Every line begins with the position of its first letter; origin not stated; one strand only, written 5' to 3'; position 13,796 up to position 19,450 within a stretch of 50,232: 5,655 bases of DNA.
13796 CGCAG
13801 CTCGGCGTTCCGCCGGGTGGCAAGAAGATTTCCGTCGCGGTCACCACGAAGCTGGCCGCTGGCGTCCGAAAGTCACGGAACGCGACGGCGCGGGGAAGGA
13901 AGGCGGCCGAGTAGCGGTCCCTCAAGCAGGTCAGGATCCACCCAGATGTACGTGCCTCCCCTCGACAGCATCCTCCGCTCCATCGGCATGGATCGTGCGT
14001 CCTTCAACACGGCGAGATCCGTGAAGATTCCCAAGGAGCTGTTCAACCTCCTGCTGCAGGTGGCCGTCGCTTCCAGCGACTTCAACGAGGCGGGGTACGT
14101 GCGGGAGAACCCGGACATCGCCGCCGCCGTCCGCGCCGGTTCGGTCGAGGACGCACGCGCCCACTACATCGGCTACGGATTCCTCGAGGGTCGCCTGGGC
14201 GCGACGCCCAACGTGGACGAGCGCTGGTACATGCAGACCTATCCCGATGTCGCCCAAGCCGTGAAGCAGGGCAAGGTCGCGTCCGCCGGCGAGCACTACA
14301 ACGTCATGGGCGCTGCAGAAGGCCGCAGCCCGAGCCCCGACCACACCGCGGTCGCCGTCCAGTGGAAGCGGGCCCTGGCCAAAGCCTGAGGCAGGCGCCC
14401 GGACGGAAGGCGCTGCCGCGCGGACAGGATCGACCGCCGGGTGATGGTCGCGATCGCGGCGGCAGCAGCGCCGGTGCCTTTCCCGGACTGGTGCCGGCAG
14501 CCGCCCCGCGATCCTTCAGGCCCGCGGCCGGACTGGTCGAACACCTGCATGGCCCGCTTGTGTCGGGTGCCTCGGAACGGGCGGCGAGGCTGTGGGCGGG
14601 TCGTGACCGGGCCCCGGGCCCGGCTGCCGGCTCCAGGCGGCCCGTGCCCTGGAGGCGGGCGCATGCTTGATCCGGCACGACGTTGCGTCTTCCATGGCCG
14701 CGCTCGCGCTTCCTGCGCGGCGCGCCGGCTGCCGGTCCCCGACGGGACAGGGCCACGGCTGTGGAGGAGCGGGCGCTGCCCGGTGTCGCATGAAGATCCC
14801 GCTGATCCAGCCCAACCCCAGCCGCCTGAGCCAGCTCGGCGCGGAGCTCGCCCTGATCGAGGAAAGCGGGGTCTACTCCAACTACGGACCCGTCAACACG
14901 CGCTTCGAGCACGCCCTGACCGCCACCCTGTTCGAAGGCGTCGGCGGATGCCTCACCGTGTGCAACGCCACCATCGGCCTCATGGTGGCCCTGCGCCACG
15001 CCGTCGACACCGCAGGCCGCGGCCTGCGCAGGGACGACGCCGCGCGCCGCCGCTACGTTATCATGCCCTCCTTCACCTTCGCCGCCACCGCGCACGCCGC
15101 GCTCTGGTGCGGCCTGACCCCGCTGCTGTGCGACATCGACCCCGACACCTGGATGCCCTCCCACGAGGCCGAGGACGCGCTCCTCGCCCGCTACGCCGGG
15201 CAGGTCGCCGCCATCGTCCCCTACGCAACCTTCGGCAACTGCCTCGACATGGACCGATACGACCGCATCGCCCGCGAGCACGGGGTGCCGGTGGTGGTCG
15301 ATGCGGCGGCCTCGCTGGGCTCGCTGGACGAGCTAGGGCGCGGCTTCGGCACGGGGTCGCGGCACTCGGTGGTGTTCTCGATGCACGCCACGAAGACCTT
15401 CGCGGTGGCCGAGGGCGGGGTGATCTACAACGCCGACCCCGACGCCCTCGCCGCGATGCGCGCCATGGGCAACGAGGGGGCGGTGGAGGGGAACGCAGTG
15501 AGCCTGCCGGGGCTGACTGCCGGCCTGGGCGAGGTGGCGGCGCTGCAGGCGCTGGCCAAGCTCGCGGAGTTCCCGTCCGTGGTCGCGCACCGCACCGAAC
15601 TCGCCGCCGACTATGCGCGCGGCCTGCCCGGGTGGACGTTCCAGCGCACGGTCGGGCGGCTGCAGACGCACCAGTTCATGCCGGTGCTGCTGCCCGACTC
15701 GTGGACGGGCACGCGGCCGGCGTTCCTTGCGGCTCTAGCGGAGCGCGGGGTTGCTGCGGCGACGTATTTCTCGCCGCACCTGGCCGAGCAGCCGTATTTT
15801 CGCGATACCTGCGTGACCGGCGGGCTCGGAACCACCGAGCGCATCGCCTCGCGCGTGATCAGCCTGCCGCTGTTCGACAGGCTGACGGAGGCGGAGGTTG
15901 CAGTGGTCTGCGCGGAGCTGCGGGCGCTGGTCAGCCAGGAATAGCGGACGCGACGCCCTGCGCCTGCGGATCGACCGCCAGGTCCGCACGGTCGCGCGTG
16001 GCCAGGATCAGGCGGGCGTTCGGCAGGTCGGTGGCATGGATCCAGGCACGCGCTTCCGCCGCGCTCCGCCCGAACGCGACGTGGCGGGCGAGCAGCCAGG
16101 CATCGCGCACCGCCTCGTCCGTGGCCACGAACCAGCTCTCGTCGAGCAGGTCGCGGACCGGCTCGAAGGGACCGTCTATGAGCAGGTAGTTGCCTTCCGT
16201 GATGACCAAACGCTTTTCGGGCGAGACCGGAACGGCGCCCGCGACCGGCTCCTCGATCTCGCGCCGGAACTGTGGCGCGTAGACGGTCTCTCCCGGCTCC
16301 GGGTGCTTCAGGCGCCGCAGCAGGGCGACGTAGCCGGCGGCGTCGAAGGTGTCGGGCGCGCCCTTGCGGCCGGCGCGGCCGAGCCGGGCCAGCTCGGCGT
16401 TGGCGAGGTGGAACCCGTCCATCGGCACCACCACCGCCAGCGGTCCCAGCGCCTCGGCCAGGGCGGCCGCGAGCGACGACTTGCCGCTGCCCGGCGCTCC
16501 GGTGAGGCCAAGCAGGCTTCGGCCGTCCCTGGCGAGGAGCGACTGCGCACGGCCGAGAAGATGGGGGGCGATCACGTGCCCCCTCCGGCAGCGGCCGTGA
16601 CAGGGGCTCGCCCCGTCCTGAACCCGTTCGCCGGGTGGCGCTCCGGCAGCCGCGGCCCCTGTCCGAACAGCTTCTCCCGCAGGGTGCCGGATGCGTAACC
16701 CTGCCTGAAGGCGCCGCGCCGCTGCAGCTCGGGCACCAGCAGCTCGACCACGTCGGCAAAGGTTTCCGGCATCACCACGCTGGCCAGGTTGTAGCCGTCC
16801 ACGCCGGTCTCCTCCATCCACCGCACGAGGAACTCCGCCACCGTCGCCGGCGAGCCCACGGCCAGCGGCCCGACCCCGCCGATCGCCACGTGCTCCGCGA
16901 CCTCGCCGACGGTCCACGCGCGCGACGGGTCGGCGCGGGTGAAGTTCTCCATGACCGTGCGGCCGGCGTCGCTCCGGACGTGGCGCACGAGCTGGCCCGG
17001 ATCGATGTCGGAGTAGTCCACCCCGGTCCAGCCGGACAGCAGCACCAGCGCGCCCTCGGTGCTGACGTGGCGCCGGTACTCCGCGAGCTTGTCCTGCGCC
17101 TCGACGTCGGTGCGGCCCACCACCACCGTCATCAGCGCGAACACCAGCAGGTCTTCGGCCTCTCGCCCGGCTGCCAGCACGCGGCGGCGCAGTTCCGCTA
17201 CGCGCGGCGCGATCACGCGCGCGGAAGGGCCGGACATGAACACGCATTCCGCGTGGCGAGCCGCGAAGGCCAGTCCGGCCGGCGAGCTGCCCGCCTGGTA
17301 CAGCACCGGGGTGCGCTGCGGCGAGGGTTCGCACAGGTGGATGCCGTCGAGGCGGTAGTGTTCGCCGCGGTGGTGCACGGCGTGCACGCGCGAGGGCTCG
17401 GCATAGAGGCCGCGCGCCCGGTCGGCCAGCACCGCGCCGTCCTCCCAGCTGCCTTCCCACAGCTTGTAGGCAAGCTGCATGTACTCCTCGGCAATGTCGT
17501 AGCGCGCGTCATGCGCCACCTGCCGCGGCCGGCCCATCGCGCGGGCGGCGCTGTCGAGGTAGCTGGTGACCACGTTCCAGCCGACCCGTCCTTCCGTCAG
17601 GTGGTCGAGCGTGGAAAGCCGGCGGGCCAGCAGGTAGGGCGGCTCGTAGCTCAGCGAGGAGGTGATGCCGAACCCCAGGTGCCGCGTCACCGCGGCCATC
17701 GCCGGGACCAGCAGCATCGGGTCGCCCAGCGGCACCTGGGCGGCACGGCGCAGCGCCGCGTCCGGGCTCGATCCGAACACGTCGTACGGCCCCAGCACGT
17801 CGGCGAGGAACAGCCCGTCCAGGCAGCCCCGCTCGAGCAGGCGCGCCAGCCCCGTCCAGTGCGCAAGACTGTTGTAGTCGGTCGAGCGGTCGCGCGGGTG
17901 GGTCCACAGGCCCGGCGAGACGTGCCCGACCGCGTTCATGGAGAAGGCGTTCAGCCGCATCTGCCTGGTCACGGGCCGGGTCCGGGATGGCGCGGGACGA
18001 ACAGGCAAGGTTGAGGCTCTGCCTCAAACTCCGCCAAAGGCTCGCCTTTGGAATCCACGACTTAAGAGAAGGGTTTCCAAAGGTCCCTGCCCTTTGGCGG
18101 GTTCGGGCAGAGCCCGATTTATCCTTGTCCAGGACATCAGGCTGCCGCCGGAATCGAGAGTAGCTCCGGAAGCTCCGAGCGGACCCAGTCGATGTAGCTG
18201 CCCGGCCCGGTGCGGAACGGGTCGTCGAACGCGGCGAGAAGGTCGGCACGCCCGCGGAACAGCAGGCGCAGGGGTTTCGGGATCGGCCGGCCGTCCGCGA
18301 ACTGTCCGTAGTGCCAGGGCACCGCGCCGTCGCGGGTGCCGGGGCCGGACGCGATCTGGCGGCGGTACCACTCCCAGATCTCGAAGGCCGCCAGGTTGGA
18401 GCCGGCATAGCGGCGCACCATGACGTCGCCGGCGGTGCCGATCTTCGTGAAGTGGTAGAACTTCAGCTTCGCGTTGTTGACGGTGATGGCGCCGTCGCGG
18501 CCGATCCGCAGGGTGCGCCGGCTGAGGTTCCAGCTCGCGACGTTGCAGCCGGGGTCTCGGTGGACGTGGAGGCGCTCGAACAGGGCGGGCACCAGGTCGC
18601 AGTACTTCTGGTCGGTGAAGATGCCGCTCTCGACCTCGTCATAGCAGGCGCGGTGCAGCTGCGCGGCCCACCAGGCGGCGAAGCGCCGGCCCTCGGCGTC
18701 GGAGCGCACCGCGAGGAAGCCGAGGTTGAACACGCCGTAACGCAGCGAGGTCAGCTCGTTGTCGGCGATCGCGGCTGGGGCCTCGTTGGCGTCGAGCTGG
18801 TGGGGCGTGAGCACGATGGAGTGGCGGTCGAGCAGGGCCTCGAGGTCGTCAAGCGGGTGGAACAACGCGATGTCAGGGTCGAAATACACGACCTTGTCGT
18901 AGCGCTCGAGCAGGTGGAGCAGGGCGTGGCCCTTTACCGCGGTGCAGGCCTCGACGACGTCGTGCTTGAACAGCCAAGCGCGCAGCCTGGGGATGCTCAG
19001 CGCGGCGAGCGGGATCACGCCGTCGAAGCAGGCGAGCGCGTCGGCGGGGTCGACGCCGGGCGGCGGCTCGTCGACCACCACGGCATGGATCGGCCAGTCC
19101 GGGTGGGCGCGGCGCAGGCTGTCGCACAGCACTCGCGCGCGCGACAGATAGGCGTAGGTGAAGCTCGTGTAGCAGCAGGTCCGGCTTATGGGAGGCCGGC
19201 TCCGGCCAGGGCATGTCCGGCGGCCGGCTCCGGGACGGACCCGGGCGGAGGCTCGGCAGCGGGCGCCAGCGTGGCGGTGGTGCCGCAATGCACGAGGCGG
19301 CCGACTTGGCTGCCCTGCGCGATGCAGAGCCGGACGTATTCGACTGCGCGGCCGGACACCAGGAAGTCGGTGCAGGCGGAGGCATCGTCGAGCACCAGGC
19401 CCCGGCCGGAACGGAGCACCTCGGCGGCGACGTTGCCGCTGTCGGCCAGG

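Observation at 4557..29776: Mosaic glycan-assembly island built around a secreted beta-roll repeat protein: candidate surface-layer/adhesin plus dedicated glycan system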

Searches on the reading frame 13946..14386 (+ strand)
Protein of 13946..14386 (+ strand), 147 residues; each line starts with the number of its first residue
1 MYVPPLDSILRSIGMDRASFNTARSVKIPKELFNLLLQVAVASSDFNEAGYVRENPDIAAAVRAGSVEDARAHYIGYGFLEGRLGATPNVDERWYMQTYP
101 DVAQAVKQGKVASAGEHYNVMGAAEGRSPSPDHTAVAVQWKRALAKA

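Call 73: search_protein_families(library=pfam, proteins=[window:13946-14386:+], max_evalue=5)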
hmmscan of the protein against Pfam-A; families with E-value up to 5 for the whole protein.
window:13946-14386:+ (147 aa): 0 families
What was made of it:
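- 13946..14389 (+): 147-aa protein made of the same ~38-aa repeat; constant partner of the WbsX giant. No Pfam family (call 73).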

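Call 88: search_protein_families(library=padloc, proteins=[window:13946-14386:+], max_evalue=0.001)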
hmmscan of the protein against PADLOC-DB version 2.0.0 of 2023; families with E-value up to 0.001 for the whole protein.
window:13946-14386:+ (147 aa): 0 families

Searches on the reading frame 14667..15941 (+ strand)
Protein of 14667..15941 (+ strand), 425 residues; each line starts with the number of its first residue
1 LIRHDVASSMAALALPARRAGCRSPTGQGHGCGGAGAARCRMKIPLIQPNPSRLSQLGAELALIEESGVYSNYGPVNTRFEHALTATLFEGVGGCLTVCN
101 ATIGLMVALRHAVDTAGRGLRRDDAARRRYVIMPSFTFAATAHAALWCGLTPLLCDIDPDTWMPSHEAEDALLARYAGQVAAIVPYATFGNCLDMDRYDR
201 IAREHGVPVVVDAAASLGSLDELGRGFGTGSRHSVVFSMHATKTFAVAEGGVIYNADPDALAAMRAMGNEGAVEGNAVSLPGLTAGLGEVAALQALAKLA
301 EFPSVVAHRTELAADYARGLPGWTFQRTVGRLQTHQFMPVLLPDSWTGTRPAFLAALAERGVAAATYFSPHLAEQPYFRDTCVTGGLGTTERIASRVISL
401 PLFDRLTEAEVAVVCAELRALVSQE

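Call 5: search_protein_families(library=pfam, proteins=[window:14667-15941:+], max_evalue=0.01)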
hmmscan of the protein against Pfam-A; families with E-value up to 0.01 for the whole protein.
window:14667-15941:+ (425 aa): 1 family
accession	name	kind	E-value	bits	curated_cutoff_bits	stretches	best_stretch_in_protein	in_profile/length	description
PF01041.23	DegT_DnrJ_EryC1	-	8.3e-65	219.8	19.8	1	61-418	11-359/360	DegT/DnrJ/EryC1/StrS aminotransferase family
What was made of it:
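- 14667..15944 (+): DegT/DnrJ/EryC1-family sugar aminotransferase; travels with the core. Pfam E 8e-65 (call 5).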

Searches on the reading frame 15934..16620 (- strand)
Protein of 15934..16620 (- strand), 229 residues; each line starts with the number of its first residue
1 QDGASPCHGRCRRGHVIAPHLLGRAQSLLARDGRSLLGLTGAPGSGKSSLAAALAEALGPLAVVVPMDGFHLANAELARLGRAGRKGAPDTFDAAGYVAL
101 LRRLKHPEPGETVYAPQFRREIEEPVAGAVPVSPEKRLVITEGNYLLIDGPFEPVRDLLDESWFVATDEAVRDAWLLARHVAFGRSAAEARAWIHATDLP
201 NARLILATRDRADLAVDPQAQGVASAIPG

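Call 5: search_protein_families(library=pfam, proteins=[window:15934-16620:-], max_evalue=0.01)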
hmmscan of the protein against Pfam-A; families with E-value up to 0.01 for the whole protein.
window:15934-16620:- (229 aa): 8 families
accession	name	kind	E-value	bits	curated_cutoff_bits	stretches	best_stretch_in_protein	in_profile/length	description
PF00485.24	PRK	-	8.7e-07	29.4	22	1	37-195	2-166/196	Phosphoribulokinase / Uridine kinase family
PF13191.12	AAA_16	-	0.00017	22.6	32.6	1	30-78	19-64/167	AAA ATPase domain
PF13671.12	AAA_33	-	0.0011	19.8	27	1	39-69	4-32/143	AAA domain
PF13521.12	AAA_28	-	0.0011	19.7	27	1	39-61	4-26/164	AAA domain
PF03308.22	MeaB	-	0.0035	16.8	23.1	1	27-58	25-57/273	Methylmalonyl Co-A mutase-associated GTPase MeaB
PF13238.12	AAA_18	-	0.0058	17.5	29.4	1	38-59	2-23/128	AAA domain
PF00004.35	AAA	-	0.0079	17.1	21.2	0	39-71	3-33/131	ATPase family associated with various cellular activities (AAA)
PF13401.12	AAA_22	-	0.0086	16.8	27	0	32-65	3-39/130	AAA domain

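Call 21: search_protein_families(library=ncbifam, proteins=[window:15934-16620:-], max_evalue=0.01)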
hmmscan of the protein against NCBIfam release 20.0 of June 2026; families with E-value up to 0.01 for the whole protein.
window:15934-16620:- (229 aa): 11 families
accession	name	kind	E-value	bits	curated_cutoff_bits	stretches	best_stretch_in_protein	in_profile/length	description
NF006743.0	PRK09270.1-2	equivalog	5.6e-85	283.8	227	1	19-218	13-214/217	nucleoside/nucleotide kinase family protein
NF006746.0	PRK09270.1-5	subfamily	3.2e-48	163.5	250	1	25-217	12-206/210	nucleoside/nucleotide kinase family protein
NF006744.0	PRK09270.1-3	equivalog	9.4e-42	142.8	281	1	29-217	18-209/213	nucleoside/nucleotide kinase family protein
NF006742.0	PRK09270.1-1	equivalog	3.8e-22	78.8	402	1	32-222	41-231/237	nucleoside/nucleotide kinase family protein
NF006745.0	PRK09270.1-4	equivalog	7.8e-21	74.1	228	1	31-216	39-233/246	nucleoside/nucleotide kinase family protein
NF004018.0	PRK05480.1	equivalog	1.4e-08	34.5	180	1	36-181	8-148/210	uridine kinase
TIGR00235.1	udk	equivalog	6.6e-08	32.4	220.3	1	35-216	7-185/207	uridine kinase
TIGR00554.2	panK_bact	equivalog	9.5e-08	31.7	235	1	37-189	85-247/310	type I pantothenate kinase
NF005655.0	PRK07429.1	subfamily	2.1e-06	27.2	236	1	36-182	10-148/326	phosphoribulokinase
TIGR04352.1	HprK_rel_A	equivalog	0.00093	18.4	200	1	28-55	103-129/280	HprK-related kinase A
TIGR02868.1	CydC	equivalog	0.0065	15.2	329.05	1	31-77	359-404/530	thiol reductant ABC exporter subunit CydC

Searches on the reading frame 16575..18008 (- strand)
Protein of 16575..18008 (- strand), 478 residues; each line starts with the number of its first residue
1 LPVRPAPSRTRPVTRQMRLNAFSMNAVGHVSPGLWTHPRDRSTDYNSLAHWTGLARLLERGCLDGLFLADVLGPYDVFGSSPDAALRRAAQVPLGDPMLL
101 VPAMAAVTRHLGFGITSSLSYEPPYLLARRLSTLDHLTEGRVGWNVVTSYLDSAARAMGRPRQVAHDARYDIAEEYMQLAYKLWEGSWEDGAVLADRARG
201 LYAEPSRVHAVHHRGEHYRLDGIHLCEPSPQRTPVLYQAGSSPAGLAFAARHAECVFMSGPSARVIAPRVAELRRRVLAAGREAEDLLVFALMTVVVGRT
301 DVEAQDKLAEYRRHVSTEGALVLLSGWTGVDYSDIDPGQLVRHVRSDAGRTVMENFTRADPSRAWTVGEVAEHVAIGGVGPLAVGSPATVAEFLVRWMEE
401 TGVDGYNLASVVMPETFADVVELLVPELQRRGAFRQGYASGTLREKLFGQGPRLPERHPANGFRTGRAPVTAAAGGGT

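Call 6: search_protein_families(library=pfam, proteins=[window:16575-18008:-], max_evalue=0.01)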
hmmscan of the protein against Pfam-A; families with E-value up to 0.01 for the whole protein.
window:16575-18008:- (478 aa): 1 family
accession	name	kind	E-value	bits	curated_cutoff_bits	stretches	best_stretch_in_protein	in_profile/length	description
PF00296.26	Bac_luciferase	-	4.3e-39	135.2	27.9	1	41-404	14-313/314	Luciferase-like monooxygenase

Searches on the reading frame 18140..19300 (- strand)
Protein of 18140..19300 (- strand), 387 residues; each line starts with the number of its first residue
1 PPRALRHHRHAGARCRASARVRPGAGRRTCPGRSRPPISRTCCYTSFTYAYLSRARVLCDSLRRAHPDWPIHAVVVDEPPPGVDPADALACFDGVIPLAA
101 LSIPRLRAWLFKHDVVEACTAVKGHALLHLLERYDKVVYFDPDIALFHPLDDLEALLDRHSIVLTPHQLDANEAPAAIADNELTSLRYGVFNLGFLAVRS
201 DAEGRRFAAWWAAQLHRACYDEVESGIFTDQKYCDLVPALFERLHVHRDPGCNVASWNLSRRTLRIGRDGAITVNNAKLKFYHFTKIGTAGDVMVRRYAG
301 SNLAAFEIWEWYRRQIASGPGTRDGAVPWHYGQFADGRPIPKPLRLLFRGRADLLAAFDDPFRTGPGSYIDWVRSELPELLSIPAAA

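Call 6: search_protein_families(library=pfam, proteins=[window:18140-19300:-], max_evalue=0.01)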
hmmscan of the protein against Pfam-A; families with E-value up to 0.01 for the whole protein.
window:18140-19300:- (387 aa): 0 families

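Call 21: search_protein_families(library=ncbifam, proteins=[window:18140-19300:-], max_evalue=0.01)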
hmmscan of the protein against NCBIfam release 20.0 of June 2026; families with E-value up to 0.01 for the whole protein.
window:18140-19300:- (387 aa): 0 families

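Call 42: search_solved_structures(query=window:18140-19132:-, max_evalue=1)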
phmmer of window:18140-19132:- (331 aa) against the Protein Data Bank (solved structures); distinct sequences matched with E-value up to 1: 0.

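Call 73: search_protein_families(library=pfam, proteins=[window:18140-19132:-], max_evalue=5)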
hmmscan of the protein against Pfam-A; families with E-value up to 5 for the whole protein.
window:18140-19132:- (331 aa): 2 families
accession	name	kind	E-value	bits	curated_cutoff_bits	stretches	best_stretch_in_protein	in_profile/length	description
PF03407.22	Nucleotid_trans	-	0.069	13.6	22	1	55-164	43-140/208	Nucleotide-diphospho-sugar transferase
PF01501.26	Glyco_transf_8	-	0.16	11.9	24.3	1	71-141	92-164/253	Glycosyl transferase family 8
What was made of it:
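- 18137..19240 (-): About 350-aa probable GT-A (GT8/Nucleotid_trans-like) enzyme with an 'FDPD' motif. Sub-threshold Pfam hits (call 73).
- Checked: The 18137 gene is only sub-threshold GT-A (Nucleotid_trans E 0.07, GT8 E 0.16; call 73).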

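Call 88: search_protein_families(library=padloc, proteins=[window:18140-19132:-], max_evalue=0.001)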
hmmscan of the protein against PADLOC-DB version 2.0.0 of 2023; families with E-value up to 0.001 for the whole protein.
window:18140-19132:- (331 aa): 0 families
